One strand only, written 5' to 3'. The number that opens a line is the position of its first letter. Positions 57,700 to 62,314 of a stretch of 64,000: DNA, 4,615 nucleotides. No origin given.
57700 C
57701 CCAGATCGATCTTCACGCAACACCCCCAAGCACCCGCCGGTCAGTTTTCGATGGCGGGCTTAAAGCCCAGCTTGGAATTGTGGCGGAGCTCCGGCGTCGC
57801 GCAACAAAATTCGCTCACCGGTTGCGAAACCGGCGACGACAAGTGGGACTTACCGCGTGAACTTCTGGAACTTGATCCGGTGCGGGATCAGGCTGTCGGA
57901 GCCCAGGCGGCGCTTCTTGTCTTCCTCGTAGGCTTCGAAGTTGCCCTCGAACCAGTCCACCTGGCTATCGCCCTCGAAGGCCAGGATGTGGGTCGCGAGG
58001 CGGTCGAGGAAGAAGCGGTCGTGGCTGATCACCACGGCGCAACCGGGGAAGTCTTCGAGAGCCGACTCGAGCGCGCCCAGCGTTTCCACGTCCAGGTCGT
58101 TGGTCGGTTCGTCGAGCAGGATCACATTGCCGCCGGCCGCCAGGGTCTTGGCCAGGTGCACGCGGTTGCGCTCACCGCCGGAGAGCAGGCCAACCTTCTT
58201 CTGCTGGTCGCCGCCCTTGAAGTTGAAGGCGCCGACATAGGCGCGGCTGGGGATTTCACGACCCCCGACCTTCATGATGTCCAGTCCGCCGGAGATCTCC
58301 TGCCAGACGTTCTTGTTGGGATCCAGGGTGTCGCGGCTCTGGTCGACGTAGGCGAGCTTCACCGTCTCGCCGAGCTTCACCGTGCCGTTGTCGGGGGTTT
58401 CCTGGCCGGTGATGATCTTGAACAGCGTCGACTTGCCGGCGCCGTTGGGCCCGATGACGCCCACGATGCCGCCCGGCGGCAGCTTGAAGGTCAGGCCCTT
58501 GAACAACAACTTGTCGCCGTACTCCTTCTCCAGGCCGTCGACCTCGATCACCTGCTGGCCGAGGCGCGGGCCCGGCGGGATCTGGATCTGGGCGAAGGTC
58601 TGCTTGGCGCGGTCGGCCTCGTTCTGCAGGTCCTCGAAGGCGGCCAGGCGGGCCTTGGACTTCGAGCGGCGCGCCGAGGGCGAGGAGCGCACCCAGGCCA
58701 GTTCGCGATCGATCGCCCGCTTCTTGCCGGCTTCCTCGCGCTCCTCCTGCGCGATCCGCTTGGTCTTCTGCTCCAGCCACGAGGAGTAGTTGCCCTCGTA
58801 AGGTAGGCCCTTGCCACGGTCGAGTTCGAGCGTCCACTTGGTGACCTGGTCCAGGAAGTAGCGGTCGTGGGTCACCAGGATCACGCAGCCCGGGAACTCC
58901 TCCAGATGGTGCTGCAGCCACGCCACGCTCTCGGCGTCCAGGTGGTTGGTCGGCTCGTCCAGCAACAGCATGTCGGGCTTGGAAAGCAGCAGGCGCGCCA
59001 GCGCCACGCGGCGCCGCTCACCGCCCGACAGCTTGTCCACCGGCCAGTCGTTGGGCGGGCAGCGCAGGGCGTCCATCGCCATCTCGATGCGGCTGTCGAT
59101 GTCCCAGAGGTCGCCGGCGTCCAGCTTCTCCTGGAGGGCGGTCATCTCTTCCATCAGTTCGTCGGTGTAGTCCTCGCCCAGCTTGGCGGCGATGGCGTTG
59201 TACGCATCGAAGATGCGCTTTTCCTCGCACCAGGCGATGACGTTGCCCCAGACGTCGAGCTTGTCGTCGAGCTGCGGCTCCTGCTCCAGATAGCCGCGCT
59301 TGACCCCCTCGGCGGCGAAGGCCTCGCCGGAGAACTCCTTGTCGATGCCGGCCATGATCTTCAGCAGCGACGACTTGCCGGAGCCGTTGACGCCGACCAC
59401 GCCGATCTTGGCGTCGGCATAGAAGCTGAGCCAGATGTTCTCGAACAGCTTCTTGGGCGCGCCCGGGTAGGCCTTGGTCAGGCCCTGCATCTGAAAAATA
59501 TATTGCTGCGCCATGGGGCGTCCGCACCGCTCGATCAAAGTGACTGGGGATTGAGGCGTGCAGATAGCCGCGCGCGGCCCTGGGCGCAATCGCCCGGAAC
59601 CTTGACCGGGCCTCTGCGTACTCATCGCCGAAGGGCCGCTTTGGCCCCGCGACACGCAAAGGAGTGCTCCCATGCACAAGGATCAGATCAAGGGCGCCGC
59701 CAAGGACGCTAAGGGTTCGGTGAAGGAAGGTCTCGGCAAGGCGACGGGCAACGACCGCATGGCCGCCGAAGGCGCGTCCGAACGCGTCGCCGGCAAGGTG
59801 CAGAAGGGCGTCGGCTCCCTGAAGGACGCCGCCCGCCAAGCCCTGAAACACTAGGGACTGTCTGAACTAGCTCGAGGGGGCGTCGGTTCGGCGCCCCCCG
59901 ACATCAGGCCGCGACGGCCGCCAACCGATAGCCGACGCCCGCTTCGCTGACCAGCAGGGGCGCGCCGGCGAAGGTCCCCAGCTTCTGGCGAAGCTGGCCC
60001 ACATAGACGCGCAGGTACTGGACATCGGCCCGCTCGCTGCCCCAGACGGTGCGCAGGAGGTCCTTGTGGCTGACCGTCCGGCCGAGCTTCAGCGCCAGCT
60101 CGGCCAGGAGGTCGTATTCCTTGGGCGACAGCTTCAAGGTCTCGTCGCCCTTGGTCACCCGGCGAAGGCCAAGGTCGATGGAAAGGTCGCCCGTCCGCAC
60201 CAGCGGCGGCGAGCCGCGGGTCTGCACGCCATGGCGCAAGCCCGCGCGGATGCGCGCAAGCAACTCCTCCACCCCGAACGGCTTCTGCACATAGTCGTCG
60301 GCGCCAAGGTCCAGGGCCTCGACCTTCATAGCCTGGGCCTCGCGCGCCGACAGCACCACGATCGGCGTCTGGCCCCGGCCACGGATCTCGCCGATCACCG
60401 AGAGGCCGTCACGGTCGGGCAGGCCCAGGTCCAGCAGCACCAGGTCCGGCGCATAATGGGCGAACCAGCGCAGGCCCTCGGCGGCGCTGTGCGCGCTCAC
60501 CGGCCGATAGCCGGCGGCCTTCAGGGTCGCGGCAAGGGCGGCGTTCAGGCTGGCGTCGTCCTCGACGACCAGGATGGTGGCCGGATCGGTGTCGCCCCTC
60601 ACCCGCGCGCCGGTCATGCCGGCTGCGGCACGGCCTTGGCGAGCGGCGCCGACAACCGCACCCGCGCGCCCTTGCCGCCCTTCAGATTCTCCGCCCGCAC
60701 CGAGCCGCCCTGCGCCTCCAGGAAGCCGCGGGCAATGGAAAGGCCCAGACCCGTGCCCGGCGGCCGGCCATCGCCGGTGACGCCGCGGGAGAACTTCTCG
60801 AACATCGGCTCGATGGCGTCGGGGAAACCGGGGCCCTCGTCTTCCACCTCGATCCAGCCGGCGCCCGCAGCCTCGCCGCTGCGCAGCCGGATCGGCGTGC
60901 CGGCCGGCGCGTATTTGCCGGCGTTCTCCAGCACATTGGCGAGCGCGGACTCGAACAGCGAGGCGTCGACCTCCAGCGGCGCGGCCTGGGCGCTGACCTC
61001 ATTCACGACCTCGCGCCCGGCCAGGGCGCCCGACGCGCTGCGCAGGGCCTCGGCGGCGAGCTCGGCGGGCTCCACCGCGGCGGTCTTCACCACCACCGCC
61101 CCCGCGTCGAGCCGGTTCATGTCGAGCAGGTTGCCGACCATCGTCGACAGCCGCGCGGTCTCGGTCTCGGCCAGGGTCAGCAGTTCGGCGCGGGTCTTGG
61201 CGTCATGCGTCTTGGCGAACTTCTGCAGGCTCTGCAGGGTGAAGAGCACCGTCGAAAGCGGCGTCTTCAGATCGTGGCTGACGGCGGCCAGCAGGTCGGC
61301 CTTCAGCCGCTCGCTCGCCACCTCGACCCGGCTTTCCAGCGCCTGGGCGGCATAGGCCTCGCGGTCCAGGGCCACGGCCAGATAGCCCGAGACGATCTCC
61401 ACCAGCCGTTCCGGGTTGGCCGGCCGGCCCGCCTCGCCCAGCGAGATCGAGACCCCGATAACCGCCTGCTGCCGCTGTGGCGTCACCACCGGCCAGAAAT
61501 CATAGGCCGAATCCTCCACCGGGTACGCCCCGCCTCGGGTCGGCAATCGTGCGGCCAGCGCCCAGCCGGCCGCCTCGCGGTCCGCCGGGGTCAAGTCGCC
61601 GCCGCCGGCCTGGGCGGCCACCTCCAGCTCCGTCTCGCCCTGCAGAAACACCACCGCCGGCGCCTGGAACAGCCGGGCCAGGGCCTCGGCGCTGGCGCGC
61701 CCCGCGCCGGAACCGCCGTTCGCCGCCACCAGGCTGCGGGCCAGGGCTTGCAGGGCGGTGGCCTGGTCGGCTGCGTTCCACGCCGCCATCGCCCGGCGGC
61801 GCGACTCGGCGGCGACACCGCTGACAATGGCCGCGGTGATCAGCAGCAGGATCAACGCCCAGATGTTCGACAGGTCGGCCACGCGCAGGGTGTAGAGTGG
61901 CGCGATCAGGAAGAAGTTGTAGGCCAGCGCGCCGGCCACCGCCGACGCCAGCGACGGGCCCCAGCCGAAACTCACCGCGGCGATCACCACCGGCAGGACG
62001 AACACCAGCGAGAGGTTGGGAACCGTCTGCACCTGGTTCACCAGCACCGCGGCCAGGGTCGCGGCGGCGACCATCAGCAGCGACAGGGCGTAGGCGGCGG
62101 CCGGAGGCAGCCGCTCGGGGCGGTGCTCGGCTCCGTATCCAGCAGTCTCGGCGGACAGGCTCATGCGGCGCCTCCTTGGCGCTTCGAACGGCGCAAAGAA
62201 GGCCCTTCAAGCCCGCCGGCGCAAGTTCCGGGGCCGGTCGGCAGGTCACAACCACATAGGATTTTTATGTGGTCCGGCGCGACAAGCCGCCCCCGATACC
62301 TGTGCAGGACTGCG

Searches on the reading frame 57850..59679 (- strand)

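Call 66: search_protein_families(library=pfam, proteins=[window:57850-59679:-], max_evalue=0.00001)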
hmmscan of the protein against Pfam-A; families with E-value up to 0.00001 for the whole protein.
window:57850-59679:- (609 aa): 7 families
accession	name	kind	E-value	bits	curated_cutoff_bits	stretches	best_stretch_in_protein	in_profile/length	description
PF00005.33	ABC_tran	-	1.6e-50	171.7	25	2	394-527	2-137/137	ABC transporter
PF13304.12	AAA_21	-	1.4e-13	52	27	0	405-423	1-19/304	AAA domain, putative AbiEii toxin, Type IV TA system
PF12848.13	ABC_tran_Xtn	-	3.2e-12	46.8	25.9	1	284-354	1-73/85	ABC transporter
PF02463.25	SMC_N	-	1.3e-08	35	40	0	216-280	136-206/220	RecF/RecN/SMC N terminal domain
PF13476.12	AAA_23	-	1.6e-06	29.4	27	0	393-424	10-40/201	AAA domain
PF13555.12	AAA_29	-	2.8e-06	27.4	27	0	393-420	12-39/61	P-loop containing region of AAA domain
PF01926.29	MMR_HSR1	-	9.5e-06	26.1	21.9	0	406-428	2-23/113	50S ribosome-binding GTPase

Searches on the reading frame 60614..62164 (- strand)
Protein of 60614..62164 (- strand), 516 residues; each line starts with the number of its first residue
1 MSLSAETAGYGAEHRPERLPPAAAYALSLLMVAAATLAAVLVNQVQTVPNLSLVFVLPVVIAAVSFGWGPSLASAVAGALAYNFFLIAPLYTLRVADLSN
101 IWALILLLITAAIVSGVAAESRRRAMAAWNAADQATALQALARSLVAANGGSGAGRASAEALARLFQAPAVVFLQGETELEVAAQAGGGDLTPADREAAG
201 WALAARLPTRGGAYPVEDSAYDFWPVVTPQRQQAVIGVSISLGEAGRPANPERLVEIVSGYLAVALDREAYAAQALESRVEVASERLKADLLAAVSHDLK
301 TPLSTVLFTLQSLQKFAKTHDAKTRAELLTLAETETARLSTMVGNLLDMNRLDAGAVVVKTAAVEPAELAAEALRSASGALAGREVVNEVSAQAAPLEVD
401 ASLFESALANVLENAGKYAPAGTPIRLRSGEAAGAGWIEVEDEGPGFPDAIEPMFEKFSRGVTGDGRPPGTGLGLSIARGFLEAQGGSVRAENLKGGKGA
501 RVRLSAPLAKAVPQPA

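Call 66: search_protein_families(library=pfam, proteins=[window:60614-62164:-], max_evalue=0.00001)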
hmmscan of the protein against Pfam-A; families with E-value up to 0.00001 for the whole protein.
window:60614-62164:- (516 aa): 3 families
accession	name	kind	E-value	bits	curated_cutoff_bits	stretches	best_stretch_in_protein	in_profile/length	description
PF13493.11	DUF4118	-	3.2e-22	78.8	28.4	1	25-128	1-104/107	Domain of unknown function (DUF4118)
PF02518.31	HATPase_c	-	6.1e-18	65.7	26.4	1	400-509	2-110/111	Histidine kinase-, DNA gyrase B-, and HSP90-like ATPase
PF00512.31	HisKA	-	3.9e-13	49.7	26.9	1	288-355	2-66/66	His Kinase A (phospho-acceptor) domain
